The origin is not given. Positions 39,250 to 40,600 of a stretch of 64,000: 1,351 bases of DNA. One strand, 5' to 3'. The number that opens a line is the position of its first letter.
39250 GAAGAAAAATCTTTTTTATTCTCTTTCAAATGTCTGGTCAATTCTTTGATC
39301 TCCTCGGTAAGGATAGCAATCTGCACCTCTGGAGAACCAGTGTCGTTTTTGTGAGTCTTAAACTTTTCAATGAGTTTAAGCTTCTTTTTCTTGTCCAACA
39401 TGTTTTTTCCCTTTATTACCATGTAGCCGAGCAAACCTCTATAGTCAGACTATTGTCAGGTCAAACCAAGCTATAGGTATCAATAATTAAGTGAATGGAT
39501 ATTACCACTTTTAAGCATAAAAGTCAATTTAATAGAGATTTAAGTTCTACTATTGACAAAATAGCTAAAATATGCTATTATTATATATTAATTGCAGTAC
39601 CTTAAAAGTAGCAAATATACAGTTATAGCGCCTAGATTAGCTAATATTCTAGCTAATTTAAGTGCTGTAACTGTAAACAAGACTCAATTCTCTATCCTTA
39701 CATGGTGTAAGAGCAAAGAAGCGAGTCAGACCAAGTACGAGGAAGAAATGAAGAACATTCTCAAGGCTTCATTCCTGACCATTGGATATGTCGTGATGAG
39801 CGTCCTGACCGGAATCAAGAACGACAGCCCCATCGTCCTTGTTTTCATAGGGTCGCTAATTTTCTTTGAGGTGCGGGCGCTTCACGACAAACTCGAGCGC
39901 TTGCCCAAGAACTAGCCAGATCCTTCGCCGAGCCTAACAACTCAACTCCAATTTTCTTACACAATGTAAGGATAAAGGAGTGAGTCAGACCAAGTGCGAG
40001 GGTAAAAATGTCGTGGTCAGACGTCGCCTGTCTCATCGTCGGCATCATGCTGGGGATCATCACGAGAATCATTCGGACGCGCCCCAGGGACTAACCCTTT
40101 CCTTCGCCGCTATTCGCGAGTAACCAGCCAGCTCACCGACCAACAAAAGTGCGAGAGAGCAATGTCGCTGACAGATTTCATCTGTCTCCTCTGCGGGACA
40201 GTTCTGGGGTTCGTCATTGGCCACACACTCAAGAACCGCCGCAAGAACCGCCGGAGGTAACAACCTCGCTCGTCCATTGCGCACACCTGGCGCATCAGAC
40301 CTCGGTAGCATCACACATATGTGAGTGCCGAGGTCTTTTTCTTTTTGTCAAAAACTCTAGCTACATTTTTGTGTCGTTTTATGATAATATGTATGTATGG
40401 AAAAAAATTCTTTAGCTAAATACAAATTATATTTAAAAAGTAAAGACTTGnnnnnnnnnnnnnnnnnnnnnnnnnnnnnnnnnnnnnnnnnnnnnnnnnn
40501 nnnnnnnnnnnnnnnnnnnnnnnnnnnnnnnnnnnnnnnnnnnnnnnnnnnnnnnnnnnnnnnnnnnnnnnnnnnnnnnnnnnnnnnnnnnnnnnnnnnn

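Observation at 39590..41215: GC-rich tandem array of three small hydrophobic, basic-tailed peptides with palindromic operator-like sites, adjacent to a tyrosine recombinase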

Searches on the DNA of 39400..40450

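Call 8: search_rna_families(source=window, start=39400, end=40450, threshold=evalue, max_evalue=10)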
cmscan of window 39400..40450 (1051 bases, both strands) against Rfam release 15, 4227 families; matches with E-value up to 10: 8.
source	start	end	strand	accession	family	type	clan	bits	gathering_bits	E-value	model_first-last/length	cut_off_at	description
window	39618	39677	+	RF03601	MIR7993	Gene; miRNA;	-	22.6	100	0.25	1-138/138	no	MIR7993 microRNA precursor family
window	40294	40401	-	RF02705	B_rapa_snoR775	Gene; snRNA; snoRNA; HACA-box;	-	20.3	64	4.2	1-127/127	no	Brassica rapa small nucleolar RNA 775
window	39518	39580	+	RF02299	TtnuCD23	Gene; snRNA; snoRNA; CD-box;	-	20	70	5.4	1-72/72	no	Tetrahymena snoRNA TtnuCD23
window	40050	40087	+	RF00204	snoR12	Gene; snRNA; snoRNA; CD-box;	-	17.9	39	3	1-83/83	no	Small nucleolar RNA R12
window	39613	39681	+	RF04097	MIR2630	Gene; miRNA;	-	17.5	144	1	1-229/229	no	MIR2630 microRNA precursor family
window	39615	39681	+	RF00927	mir-582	Gene; miRNA;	-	16.7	84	4.5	1-83/83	no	mir-582 microRNA precursor family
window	39850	39962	-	RF00925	MIR1027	Gene; miRNA;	-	15.9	150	3.7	1-142/142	no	MIR1027 microRNA precursor family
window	39620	39675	+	RF04127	MIR8007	Gene; miRNA;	-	14.3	195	7.2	1-226/226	no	MIR8007 microRNA precursor family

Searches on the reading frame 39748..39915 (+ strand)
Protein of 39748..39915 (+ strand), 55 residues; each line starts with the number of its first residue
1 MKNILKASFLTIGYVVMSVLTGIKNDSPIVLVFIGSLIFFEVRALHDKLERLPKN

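Call 15: find_encoding_contigs(protein=window:39748-39915:+, flank=6000, max_places=6)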
Protein window:39748-39915:+ (55 aa): no gene with exactly this product is on record in the collection.

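Call 37: search_protein_families(library=pfam, max_evalue=1, proteins=[window:39748-39912:+])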
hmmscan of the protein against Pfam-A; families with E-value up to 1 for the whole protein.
window:39748-39912:+ (55 aa): 0 families

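Call 38: search_protein_families(library=padloc, max_evalue=1, proteins=[window:39748-39912:+])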
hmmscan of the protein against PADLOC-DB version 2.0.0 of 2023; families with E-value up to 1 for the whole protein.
window:39748-39912:+ (55 aa): 0 families

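Call 41: find_homologous_proteins(query=A1, max_evalue=0.01)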
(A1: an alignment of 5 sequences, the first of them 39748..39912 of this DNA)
Query A1 (5 sequences) (55 aa, profile of the alignment): 6 proteins with E <= 0.01 among 521 candidates.
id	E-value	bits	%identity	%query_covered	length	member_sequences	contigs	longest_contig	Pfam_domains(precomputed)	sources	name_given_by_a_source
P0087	2.7e-23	99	30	75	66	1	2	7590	-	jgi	jgi:hypothetical protein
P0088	8.0e-17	79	-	-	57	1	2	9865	-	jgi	jgi:hypothetical protein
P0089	1.2e-16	78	-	-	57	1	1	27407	-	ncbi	-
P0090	1.4e-14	71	100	100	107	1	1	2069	-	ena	-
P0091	1.8e-12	65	-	-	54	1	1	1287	-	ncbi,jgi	jgi:hypothetical protein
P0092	9.2e-7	46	-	-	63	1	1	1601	-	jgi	jgi:hypothetical protein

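Call 43: find_encoding_contigs(protein=P0089, flank=4000, max_places=2)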
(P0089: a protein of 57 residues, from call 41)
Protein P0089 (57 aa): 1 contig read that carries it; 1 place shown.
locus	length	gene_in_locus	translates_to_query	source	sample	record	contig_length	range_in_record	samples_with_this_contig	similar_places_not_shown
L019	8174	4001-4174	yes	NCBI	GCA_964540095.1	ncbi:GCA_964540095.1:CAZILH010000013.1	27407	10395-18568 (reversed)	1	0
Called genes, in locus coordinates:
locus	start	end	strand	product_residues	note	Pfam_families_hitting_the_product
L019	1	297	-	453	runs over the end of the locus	-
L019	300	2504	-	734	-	PF01138:RNase_PH, PF03725:RNase_PH_C, PF01138:RNase_PH, PF00013:KH_1, PF00575:S1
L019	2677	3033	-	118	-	PF00312:Ribosomal_S15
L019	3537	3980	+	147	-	-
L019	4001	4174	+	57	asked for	-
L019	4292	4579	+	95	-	-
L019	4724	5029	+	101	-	-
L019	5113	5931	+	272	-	PF00589:Phage_integrase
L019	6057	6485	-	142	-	PF00173:Cyt-b5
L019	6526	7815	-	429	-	PF01071:GARS_A, PF02843:GARS_C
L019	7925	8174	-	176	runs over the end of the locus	-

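Call 44: find_encoding_contigs(protein=P0088, flank=4000, max_places=2)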
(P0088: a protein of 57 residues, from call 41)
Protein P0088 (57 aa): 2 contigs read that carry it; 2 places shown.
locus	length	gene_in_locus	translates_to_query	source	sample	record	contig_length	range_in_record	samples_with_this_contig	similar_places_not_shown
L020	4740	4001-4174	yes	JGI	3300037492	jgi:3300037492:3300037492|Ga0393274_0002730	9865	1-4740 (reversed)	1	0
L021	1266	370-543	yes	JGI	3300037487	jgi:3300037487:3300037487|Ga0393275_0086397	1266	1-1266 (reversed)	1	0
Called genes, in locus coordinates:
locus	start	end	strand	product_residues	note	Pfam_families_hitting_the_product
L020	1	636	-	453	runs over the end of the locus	-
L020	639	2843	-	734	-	PF01138:RNase_PH, PF03725:RNase_PH_C, PF01138:RNase_PH, PF00013:KH_1, PF00575:S1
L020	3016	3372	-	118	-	PF00312:Ribosomal_S15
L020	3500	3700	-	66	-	-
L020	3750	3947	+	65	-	-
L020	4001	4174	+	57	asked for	-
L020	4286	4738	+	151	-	?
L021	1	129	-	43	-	?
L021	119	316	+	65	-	-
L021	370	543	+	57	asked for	-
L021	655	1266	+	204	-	?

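Call 56: search_protein_families(library=phrogs, max_evalue=0.1, proteins=[window:39748-39912:+])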
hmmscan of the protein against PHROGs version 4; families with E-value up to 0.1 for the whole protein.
window:39748-39912:+ (55 aa): 0 families

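Call 68: search_protein_representatives(alignment_id=A4)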
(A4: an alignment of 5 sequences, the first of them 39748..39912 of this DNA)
Query: 5 sequences, 57 profile positions. Proteins with E-value up to 0.001 (for the whole library): 5; up to 1e-10: 4; up to 1e-30: 0. The best 5 are listed.
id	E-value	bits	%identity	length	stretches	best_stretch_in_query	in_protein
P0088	3.0e-27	110.4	-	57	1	1-57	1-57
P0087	3.8e-23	97.2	-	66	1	1-57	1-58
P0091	1.5e-17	79.3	-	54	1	8-57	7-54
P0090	4.8e-13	64.8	-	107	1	2-56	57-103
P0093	2.0e-06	43.6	-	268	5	10-35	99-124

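Call 71: find_encoding_contigs(protein=P0092, flank=3000, max_places=3)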
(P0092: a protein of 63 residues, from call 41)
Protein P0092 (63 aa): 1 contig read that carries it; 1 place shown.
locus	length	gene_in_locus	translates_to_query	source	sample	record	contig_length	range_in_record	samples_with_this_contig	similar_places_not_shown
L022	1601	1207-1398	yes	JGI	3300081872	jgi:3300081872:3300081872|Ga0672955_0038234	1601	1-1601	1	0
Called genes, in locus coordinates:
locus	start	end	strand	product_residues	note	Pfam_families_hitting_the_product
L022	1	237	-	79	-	?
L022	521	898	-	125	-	PF00312:Ribosomal_S15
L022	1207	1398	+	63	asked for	-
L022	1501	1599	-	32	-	?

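Call 72: find_encoding_contigs(protein=P0091, flank=3000, max_places=3)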
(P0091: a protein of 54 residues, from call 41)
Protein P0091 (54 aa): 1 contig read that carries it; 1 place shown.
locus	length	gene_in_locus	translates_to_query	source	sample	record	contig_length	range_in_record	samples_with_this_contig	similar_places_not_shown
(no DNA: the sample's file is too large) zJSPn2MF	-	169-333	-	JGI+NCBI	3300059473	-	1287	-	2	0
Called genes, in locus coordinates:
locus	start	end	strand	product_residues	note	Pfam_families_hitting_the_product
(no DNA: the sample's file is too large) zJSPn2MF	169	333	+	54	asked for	-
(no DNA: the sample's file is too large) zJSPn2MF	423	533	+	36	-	-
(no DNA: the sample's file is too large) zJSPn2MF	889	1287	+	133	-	?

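Call 76: find_related_loci(query=A1, collection=viral_contigs, flank=3000)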
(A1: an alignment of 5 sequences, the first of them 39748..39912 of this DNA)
Query A1 (55 aa) in viral_contigs; peptide patterns used: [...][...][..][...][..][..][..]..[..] (x = any residue, [..] = any of these).
600 stretches matched a pattern, but none encodes a relative of the query by tblastn (E <= 1e-3).

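Call 81: search_protein_families(library=ncbifam, max_evalue=0.1, proteins=[window:39748-39912:+])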
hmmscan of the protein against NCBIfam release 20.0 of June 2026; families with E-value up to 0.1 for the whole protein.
window:39748-39912:+ (55 aa): 0 families

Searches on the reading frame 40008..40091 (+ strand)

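Call 37: search_protein_families(library=pfam, max_evalue=1, proteins=[window:40008-40091:+])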
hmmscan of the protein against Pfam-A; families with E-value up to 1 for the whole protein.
window:40008-40091:+ (28 aa): 0 families

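Call 38: search_protein_families(library=padloc, max_evalue=1, proteins=[window:40008-40091:+])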
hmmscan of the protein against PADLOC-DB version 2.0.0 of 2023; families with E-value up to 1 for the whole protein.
window:40008-40091:+ (28 aa): 0 families

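Call 56: search_protein_families(library=phrogs, max_evalue=0.1, proteins=[window:40008-40091:+])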
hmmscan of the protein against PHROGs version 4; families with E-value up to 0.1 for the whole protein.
window:40008-40091:+ (28 aa): 1 family
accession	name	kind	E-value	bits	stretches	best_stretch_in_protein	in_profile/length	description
phrog_15309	-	unknown function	0.054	14.5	1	5-23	3-22/74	-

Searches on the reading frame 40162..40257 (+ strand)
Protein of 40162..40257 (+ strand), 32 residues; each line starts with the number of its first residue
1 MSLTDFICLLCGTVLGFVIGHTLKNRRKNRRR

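Call 37: search_protein_families(library=pfam, max_evalue=1, proteins=[window:40162-40257:+])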
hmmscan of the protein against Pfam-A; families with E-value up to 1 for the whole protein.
window:40162-40257:+ (32 aa): 3 families
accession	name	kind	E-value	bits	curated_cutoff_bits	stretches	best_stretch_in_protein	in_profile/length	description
PF08271.17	Zn_Ribbon_TF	-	0.11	12.6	29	1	4-17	18-31/43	TFIIB zinc-binding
PF09335.16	VTT_dom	-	0.16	12.9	33.9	1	3-31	21-49/123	VTT domain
PF06305.16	LapA_dom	-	0.17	12.3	28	1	6-31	24-51/64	Lipopolysaccharide assembly protein A domain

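Call 38: search_protein_families(library=padloc, max_evalue=1, proteins=[window:40162-40257:+])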
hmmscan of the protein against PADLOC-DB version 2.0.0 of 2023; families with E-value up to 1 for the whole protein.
window:40162-40257:+ (32 aa): 0 families

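Call 56: search_protein_families(library=phrogs, max_evalue=0.1, proteins=[window:40162-40257:+])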
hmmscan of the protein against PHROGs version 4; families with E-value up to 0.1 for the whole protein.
window:40162-40257:+ (32 aa): 0 families
